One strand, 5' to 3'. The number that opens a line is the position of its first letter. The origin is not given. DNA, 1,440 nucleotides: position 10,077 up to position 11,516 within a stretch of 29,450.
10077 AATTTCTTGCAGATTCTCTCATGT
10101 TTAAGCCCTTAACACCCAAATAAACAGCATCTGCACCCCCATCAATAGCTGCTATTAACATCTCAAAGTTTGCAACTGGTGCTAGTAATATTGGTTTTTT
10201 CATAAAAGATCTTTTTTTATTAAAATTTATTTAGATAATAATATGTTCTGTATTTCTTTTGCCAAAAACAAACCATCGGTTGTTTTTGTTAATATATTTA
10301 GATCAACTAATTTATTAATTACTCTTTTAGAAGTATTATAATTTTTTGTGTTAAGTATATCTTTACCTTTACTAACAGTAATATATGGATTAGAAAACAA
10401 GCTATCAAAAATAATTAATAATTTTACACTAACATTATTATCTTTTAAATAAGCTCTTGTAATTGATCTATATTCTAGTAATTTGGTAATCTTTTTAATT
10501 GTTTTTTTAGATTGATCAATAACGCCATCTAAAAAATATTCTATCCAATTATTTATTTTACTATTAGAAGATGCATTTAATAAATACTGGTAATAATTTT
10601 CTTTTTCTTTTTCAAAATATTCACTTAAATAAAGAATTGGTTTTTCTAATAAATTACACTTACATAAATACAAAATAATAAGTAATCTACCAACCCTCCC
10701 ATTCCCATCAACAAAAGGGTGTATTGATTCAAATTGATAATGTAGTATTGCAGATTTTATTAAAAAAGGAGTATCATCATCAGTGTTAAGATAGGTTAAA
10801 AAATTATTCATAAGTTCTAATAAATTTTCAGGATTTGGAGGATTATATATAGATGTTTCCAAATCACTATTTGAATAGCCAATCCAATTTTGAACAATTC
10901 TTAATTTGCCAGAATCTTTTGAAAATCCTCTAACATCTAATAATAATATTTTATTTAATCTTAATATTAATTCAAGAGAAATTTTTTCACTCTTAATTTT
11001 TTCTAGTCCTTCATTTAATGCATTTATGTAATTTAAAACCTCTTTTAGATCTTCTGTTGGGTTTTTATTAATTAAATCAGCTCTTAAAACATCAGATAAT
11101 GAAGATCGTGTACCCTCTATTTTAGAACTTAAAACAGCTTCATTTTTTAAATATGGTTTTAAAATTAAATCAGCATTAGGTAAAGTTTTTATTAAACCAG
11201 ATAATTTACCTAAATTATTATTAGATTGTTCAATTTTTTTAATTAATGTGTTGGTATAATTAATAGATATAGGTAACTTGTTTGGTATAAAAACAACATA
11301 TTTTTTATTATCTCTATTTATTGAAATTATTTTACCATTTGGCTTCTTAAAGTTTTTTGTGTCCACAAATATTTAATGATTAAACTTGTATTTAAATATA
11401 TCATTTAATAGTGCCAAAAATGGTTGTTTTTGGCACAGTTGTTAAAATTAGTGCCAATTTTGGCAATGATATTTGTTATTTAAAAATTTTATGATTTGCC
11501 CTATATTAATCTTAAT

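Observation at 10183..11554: Single-gene Fic cassette bracketed by a perfect 39-bp direct repeat that duplicates the U32 gene start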

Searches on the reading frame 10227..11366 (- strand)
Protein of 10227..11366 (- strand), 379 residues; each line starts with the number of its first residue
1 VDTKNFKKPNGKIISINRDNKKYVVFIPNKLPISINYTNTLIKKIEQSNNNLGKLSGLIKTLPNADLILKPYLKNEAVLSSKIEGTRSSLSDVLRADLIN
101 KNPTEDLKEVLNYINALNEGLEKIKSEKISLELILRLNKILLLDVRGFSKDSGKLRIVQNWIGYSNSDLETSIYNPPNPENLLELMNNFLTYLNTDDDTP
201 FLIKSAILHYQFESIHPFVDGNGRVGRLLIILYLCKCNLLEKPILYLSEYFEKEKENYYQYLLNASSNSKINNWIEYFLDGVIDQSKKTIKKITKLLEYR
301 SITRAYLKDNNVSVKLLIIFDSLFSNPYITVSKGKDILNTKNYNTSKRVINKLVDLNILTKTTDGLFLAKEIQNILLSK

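Call 4: search_protein_families(library=pfam, proteins=[window:10227-11366:-])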
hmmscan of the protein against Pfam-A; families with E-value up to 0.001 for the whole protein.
window:10227-11366:- (379 aa): 2 families
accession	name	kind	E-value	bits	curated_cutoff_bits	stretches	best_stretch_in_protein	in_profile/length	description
PF13784.11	Fic_N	-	2.5e-23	82.3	26.7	1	43-122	2-82/82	Fic/DOC family N-terminal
PF02661.23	Fic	-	3.8e-21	76.2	24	1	129-234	2-93/93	Fic/DOC family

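Call 8: find_encoding_contigs(protein=window:10227-11366:-, flank=10000, max_places=10)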
Protein window:10227-11366:- (379 aa): no gene with exactly this product is on record in the collection.
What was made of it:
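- Tried and rejected: Exact look-up of the window Fic by reference (call 8).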

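Call 14: find_homologous_proteins(query=window:10230-11366:-)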
Query seq(379 aa) (379 aa): 7309 proteins with E <= 0.001 among 8000 candidates; the best 120 are listed.
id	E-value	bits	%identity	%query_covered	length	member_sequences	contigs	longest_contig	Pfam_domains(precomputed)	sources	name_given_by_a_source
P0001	6.3e-237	803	100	100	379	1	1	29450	PF13784.12,PF02661.24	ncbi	-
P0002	1.4e-235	799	99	100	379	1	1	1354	PF13784.12,PF02661.24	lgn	-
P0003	3.7e-235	797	99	100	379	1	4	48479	PF13784.12,PF02661.24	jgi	jgi:Fic family protein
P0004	1.2e-153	529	68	99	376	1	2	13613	PF13784.12,PF02661.24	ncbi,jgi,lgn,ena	-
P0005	7.2e-151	520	67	99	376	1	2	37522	PF13784.12,PF02661.24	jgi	jgi:Fic family protein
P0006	1.4e-149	516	65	99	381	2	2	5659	PF13784.12,PF02661.24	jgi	jgi:Fic family protein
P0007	2.0e-146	506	65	100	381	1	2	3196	PF13784.12,PF02661.24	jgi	jgi:Fic family protein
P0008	1.4e-145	503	65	99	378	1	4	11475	PF13784.12,PF02661.24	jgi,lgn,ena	-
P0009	1.6e-144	499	64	100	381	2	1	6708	PF13784.12,PF02661.24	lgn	-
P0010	1.1e-140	487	64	99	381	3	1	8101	PF13784.12,PF02661.24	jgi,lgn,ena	-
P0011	5.0e-139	481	62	100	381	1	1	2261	PF13784.12,PF02661.24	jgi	jgi:Fic family protein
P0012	8.1e-139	481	62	100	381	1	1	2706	PF13784.12,PF02661.24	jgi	jgi:Fic family protein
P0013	8.9e-132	457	57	99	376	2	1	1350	PF13784.12,PF02661.24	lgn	-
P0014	1.4e-130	454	57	99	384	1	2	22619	PF13784.12,PF02661.24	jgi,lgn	-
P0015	1.8e-130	453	58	99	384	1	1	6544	PF13784.12,PF02661.24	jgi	-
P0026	5.0e-94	333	47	99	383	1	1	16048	PF13784.12,PF02661.24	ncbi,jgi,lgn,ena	-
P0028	1.6e-89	318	46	93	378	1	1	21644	PF13784.12,PF02661.24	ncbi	-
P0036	2.7e-84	301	45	99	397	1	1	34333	PF13784.12,PF02661.24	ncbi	-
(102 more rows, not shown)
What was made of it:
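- Tried and rejected: This failed, probably because the GTG start was translated as V. The protein was recovered as P0001/P0003 (call 14).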

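Call 15: find_encoding_contigs(protein=P0002, flank=3000, max_places=5)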
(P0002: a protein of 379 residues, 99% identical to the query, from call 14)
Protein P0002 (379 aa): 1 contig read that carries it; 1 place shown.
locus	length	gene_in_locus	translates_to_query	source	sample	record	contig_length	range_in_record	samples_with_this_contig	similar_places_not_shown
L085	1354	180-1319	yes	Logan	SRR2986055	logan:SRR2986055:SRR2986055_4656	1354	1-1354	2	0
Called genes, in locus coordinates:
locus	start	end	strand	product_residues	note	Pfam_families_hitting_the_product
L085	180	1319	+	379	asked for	PF13784:Fic_N, PF02661:Fic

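Call 16: find_encoding_contigs(protein=P0004, flank=6000, max_places=4)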
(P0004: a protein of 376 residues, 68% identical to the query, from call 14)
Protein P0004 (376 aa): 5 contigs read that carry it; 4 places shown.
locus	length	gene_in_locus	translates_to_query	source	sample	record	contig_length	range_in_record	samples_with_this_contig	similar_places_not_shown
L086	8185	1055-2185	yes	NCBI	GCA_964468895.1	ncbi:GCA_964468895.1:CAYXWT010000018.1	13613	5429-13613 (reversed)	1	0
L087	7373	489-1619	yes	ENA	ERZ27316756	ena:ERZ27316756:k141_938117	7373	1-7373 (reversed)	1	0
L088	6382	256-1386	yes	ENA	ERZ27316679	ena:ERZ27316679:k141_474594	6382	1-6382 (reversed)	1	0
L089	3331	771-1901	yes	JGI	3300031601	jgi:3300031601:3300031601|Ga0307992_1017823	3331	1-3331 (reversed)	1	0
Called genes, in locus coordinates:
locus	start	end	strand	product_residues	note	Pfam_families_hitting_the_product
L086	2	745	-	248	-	?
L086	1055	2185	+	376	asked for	PF13784:Fic_N, PF02661:Fic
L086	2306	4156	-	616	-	PF13522:GATase_6, PF13537:GATase_7, PF01380:SIS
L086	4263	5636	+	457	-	PF18144:SMODS (weak), PF01909:NTP_transf_2, PF09249:tRNA_NucTransf2, PF21133:CAA_C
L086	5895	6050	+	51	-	PF07754:Ribosomal_aS21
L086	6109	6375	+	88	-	PF00736:EF1_GNE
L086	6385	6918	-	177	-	-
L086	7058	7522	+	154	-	-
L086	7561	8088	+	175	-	-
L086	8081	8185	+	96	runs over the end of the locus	-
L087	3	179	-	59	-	?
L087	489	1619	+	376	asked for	PF13784:Fic_N, PF02661:Fic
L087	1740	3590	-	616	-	PF13522:GATase_6, PF13537:GATase_7, PF01380:SIS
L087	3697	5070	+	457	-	PF18144:SMODS (weak), PF01909:NTP_transf_2, PF09249:tRNA_NucTransf2, PF21133:CAA_C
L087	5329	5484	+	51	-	PF07754:Ribosomal_aS21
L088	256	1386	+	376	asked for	PF13784:Fic_N, PF02661:Fic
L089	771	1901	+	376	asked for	PF13784:Fic_N, PF02661:Fic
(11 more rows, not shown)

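Call 17: find_encoding_contigs(protein=P0005, flank=6000, max_places=4)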
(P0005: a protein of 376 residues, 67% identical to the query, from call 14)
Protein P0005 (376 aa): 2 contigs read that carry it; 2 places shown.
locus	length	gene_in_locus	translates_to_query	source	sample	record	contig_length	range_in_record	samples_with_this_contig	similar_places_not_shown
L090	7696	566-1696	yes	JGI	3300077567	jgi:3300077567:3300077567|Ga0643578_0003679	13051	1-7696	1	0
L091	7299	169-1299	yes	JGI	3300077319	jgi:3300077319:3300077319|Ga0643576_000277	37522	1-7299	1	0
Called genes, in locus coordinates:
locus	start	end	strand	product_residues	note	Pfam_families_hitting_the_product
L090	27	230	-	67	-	-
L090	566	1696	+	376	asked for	PF13784:Fic_N, PF02661:Fic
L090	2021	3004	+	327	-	PF02661:Fic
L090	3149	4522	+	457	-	PF18144:SMODS (faint), PF01909:NTP_transf_2, PF09249:tRNA_NucTransf2, PF21133:CAA_C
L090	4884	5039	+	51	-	PF07754:Ribosomal_aS21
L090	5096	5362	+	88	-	PF00736:EF1_GNE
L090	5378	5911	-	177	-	-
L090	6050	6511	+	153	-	-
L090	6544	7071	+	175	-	-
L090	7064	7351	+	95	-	-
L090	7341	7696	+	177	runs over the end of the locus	-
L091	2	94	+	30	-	?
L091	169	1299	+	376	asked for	PF13784:Fic_N, PF02661:Fic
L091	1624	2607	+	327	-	PF02661:Fic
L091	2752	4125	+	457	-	PF18144:SMODS (faint), PF01909:NTP_transf_2, PF09249:tRNA_NucTransf2, PF21133:CAA_C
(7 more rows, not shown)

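Call 24: list_cluster_members(proteins=[P0001, P0004, P0026, P0028, P0036])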
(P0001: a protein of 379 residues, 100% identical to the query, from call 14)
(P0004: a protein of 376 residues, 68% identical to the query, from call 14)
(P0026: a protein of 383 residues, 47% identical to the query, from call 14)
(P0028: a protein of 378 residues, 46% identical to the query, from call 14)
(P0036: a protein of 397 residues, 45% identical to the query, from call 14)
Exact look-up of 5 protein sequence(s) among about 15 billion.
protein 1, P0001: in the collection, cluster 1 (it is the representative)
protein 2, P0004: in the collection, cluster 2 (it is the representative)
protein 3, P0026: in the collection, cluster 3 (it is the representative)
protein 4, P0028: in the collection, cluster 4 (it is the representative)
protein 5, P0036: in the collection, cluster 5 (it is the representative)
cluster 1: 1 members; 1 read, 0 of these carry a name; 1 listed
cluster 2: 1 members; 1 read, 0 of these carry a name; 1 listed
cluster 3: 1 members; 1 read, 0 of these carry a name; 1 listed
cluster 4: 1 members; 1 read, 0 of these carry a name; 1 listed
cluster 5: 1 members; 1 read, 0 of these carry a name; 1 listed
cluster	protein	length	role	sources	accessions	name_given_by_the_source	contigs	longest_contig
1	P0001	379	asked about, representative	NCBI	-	-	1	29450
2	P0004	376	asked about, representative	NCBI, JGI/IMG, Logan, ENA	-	-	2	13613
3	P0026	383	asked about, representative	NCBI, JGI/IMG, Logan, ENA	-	-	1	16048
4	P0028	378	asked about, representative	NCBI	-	-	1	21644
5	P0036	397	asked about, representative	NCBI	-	-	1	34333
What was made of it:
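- Tried and rejected: Cluster look-up for names (call 24).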

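Call 27: find_related_loci(query=A1, collection=genome_contigs, flank=4000)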
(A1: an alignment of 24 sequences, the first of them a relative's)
Query A1 (379 aa) in genome_contigs; peptide patterns used: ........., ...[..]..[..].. (x = any residue, [..] = any of these).
600 stretches matched a pattern (row limit reached: there are more); 565 encode a relative of the query (tblastn E <= 1e-3); the best 80 are kept; 80 distinct loci.
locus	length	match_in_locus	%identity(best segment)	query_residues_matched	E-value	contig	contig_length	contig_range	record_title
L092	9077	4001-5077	36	21-376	2e-79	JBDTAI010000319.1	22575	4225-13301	MAG: Ktedonobacterales bacterium isolate cluster2_bin.105 k127_3803331, whole genome shotgun sequence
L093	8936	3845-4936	35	1-363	4e-78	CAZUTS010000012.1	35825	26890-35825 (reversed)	MAG TPA_asm: uncultured Anaerolineaceae bacterium isolate binchicken_co179_61 genome assembly, contig: NODE_2998_length_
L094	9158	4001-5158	33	1-376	2e-76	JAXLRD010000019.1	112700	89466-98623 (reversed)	MAG: Vicinamibacteria bacterium isolate STL-ACI20 C2.206.fa-19, whole genome shotgun sequence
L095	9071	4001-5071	32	23-376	7e-75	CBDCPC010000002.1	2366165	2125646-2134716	MAG: Acidimicrobiales bacterium isolate 643f2b38-666c-4a97-807c-f766906f6415 genome assembly, contig: contig_2, whole ge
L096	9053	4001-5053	37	10-363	4e-75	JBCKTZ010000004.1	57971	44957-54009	Gallionellaceae bacterium isolate SLM_LV1_0830-N11 Node_4_length_57971_cov_58.367472, whole genome shotgun sequence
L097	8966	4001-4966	37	45-363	9e-74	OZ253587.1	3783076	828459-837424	MAG: Chloroflexota bacterium isolate c48e1457-3bc6-4d91-b545-4e17b7aa62c7 genome assembly, chromosome: 1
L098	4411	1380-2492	35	7-376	2e-73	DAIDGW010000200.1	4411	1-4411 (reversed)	MAG TPA_asm: Acidobacteriaceae bacterium isolate clean331 k141_443575, whole genome shotgun sequence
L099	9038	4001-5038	36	9-359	2e-72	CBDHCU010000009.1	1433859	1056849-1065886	MAG: Dehalococcoidia bacterium isolate 55646556-b4c4-4674-9987-911c49b4817b genome assembly, contig: contig_7, whole gen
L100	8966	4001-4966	37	45-363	2e-71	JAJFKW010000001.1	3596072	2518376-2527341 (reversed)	MAG: Woeseia sp. isolate OFTM247 OFTM247_0, whole genome shotgun sequence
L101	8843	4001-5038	36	41-378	4e-71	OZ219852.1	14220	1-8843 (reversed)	MAG: Opitutales bacterium isolate e4292735-b3b5-42df-bce3-ad3ef7a88f44 genome assembly, chromosome: 11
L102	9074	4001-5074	37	4-363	1e-70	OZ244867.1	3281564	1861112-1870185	MAG: Arenicellales bacterium isolate fc3f0915-ecf4-4811-8bf2-63c63896915f genome assembly, chromosome: 1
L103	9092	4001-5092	34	1-365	2e-71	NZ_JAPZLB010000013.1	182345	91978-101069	Mycobacterium sp. RTGN4 contig00013, whole genome shotgun sequence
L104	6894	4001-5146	36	1-376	4e-70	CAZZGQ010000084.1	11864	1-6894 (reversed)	MAG TPA_asm: uncultured Elusimicrobia sp. isolate SRP272529_co2_26 genome assembly, contig: NODE_9786_length_11864_cov_1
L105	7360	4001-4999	38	25-359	7e-70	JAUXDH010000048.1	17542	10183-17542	MAG: Chlorobiota bacterium isolate CSMAG_2846 CSMAG_2846_k119_189022_length_17542_cov_12.9862, whole genome shotgun sequ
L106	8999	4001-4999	36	1-333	2e-68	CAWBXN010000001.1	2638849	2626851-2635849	MAG: uncultured Actinomycetota bacterium isolate MFD09779.bin.1.9 genome assembly, contig: contig_21290, whole genome sh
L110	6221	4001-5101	35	1-359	8e-67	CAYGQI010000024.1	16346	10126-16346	MAG TPA_asm: uncultured Anaerolineales bacterium isolate ERP119294_co1_125 genome assembly, contig: NODE_4560_length_163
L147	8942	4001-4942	35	25-333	9e-56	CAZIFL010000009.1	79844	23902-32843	MAG TPA_asm: uncultured Synergistaceae bacterium isolate SRP241326_co3_314 genome assembly, contig: NODE_547_length_7984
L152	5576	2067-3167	30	12-363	4e-55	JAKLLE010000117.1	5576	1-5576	MAG: Giesbergeria sp. isolate MAG.32 MAG.32-scaffold_6328, whole genome shotgun sequence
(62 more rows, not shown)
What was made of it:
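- Tried and rejected: Genome-collection scan (call 27).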

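Call 28: find_related_loci(query=P0001, collection=viral_contigs, flank=6000)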
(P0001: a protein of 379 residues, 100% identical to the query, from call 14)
Query P0001 (379 aa) in viral_contigs; peptide patterns used: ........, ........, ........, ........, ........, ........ (x = any residue, [..] = any of these).
31 stretches matched a pattern; 3 encode a relative of the query (tblastn E <= 1e-3); 3 distinct loci.
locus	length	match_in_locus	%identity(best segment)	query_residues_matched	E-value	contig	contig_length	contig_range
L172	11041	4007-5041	39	21-363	1e-68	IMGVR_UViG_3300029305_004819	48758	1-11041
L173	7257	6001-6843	35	43-328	4e-40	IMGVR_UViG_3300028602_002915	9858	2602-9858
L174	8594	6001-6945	32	29-347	1e-38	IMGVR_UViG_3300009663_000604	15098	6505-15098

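Call 30: find_encoding_contigs(protein=P0008, flank=5000, max_places=4)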
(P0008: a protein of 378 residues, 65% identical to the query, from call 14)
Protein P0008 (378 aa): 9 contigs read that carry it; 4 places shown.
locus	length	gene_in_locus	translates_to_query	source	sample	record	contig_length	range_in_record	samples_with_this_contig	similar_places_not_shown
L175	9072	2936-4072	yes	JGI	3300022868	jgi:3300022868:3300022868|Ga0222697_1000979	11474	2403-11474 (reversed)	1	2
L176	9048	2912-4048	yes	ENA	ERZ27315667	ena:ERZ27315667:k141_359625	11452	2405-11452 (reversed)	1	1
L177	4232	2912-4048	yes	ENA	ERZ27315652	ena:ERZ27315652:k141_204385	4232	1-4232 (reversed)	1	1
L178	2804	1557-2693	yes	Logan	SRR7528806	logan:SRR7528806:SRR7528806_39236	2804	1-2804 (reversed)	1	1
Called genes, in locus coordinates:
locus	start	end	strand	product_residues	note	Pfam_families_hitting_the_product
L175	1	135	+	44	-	?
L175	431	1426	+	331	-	-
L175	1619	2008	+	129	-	PF13302:Acetyltransf_3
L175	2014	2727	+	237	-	PF17746:SfsA_N, PF03749:SfsA (faint)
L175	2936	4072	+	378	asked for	PF13784:Fic_N, PF02661:Fic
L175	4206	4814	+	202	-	PF00702:Hydrolase, PF13419:HAD_2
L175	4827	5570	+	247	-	PF06325:PrmA (faint), PF13847:Methyltransf_31, PF08241:Methyltransf_11, PF08242:Methyltransf_12 (weak), PF13649:Methyltransf_25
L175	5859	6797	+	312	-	PF02661:Fic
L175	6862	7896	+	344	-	PF04389:Peptidase_M28 (faint), PF05343:Peptidase_M42 (faint), PF01546:Peptidase_M20, PF07687:M20_dimer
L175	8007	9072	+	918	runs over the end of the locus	PF02822:Antistasin (faint)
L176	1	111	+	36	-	?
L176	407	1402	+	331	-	-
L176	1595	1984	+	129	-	PF13302:Acetyltransf_3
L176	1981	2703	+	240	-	PF17746:SfsA_N, PF03749:SfsA (faint)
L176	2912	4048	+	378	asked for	PF13784:Fic_N, PF02661:Fic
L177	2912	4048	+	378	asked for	PF13784:Fic_N, PF02661:Fic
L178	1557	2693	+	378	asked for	PF13784:Fic_N, PF02661:Fic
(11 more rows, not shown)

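Call 31: find_encoding_contigs(protein=P0014, flank=5000, max_places=4)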
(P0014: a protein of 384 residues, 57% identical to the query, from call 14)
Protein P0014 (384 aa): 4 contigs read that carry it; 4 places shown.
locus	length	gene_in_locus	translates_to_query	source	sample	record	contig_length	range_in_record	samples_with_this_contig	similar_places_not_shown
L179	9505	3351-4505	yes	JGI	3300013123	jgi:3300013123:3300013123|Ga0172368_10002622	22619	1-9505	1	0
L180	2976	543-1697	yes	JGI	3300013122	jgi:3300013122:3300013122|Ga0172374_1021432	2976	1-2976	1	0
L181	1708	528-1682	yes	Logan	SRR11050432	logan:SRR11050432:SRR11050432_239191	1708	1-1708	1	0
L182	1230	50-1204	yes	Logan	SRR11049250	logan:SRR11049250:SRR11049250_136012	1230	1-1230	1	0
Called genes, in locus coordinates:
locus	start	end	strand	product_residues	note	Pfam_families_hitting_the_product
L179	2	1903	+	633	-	?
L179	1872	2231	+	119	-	-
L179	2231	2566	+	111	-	-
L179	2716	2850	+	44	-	PF20542:DUF6757 (weak)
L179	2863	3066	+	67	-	-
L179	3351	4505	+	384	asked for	PF13784:Fic_N, PF02661:Fic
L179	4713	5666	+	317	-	PF02661:Fic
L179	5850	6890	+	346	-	PF02016:Peptidase_S66, PF17676:Peptidase_S66C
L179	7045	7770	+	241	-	PF01479:S4 (weak), PF01728:FtsJ, PF13847:Methyltransf_31 (weak), PF08242:Methyltransf_12 (weak), PF13649:Methyltransf_25 (weak)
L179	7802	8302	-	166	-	PF00011:HSP20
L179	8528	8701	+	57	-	PF23477:zf_Tbcl_2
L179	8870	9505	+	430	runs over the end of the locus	PF02403:Seryl_tRNA_N, PF00587:tRNA-synt_2b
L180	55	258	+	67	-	-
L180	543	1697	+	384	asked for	PF13784:Fic_N, PF02661:Fic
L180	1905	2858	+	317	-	PF02661:Fic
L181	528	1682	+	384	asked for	PF13784:Fic_N, PF02661:Fic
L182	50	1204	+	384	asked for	PF13784:Fic_N, PF02661:Fic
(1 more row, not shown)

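Call 32: find_encoding_contigs(protein=P0010, flank=5000, max_places=4)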
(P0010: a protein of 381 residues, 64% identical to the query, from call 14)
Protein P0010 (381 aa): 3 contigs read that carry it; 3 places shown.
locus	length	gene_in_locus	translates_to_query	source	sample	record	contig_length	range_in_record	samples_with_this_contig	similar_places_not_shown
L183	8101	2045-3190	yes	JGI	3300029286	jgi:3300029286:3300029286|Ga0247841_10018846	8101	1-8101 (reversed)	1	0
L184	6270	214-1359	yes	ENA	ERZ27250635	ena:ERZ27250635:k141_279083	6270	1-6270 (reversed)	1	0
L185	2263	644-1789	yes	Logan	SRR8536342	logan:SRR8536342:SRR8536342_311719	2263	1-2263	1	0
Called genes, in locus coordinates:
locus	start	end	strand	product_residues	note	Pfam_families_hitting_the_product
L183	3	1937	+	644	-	?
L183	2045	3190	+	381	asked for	PF13784:Fic_N, PF02661:Fic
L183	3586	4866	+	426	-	PF20720:nSTAND3 (weak), PF13173:AAA_14, PF13635:DUF4143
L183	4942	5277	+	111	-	-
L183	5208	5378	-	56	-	-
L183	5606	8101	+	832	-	?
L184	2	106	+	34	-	?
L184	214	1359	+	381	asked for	PF13784:Fic_N, PF02661:Fic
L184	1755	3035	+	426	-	PF20720:nSTAND3 (weak), PF13173:AAA_14, PF13635:DUF4143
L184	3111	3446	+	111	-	-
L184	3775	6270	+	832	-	?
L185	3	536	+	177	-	?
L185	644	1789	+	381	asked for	PF13784:Fic_N, PF02661:Fic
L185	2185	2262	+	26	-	?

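Call 48: search_solved_structures(query=P0001, max_evalue=0.00001)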
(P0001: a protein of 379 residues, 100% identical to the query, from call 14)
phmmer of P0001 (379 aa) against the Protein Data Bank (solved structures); distinct sequences matched with E-value up to 0.00001: 27.
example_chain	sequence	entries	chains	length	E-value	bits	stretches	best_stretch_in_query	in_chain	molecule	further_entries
9tch_A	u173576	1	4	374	1e-35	126.6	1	50-365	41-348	Protein adenylyltransferase SoFic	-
9tc4_A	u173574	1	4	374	1e-35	126.5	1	50-365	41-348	Protein adenylyltransferase SoFic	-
9tcl_B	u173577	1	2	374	1.5e-35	126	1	54-365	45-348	Protein adenylyltransferase SoFic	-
3eqx_A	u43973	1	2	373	1.7e-34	122.6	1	51-365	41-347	FIC DOMAIN CONTAINING TRANSCRIPTIONAL REGULATOR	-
3zcn_A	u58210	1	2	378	1.7e-34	122.5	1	51-365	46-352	ADENOSINE MONOPHOSPHATE-PROTEIN TRANSFERASE SOFIC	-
9tb0_A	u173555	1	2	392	2.9e-34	121.7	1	50-365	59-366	Protein adenylyltransferase SoFic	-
3zec_A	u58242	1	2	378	8.6e-34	120.2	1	60-365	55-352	ADENOSINE MONOPHOSPHATE-PROTEIN TRANSFERASE SOFIC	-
9vjc_A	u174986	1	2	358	2.1e-30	109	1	60-363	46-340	Protein adenylyltransferase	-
7cb8_A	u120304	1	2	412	1.6e-26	96.3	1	39-319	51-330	Fic-domain containing protein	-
7xux_A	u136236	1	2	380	8.4e-14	54.5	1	76-294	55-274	Fido domain-containing protein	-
4rgl_A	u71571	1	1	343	1.3e-13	53.8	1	146-289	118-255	Filamentation induced by cAMP protein Fic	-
8cil_A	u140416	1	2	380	2e-11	46.6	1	174-280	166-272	Fic family protein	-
6i7g_A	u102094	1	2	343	1.2e-09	40.8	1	170-277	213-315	Adenosine monophosphate-protein transferase FICD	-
4u04_A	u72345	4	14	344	1.2e-09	40.8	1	170-277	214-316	Adenosine monophosphate-protein transferase FICD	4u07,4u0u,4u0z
6i7h_A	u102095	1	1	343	1.2e-09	40.8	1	171-277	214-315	Adenosine monophosphate-protein transferase FICD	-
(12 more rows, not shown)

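Call 49: search_protein_families(library=padloc, proteins=[P0001], max_evalue=0.01)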
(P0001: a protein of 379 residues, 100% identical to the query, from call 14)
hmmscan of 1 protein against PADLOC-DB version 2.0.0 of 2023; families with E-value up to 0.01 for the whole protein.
P0001 (379 aa): 8 families
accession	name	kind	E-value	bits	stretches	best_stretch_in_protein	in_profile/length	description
PDLC03963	SoFic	-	2.2e-102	341.2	1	22-376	5-358/361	-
PDLC04966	PDC-S24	-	6.6e-19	66.1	1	123-268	228-371/497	-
PDLC04836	PDC-S04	-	2.1e-18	64.4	1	95-278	51-223/244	-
PDLC04837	PDC-S04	-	4.3e-18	63.4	1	72-279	24-221/234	-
PDLC04840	PDC-S04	-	1.8e-17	61.9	1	78-246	17-184/227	-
PDLC04839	PDC-S04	-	1.6e-08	32.5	1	180-261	105-182/205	-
PDLC04838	PDC-S04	-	0.0008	17.2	1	191-233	119-161/209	-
PDLC04963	PDC-S23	-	0.0014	16.2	1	204-242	231-269/312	-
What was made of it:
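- On SoFic-type class-2 Fic: PADLOC SoFic E = 2.2e-102 over residues 22-376 (call 49).
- PADLOC SoFic model E = 2e-102 over the full length; SoFic structures are the best PDB matches (calls 48, 49).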
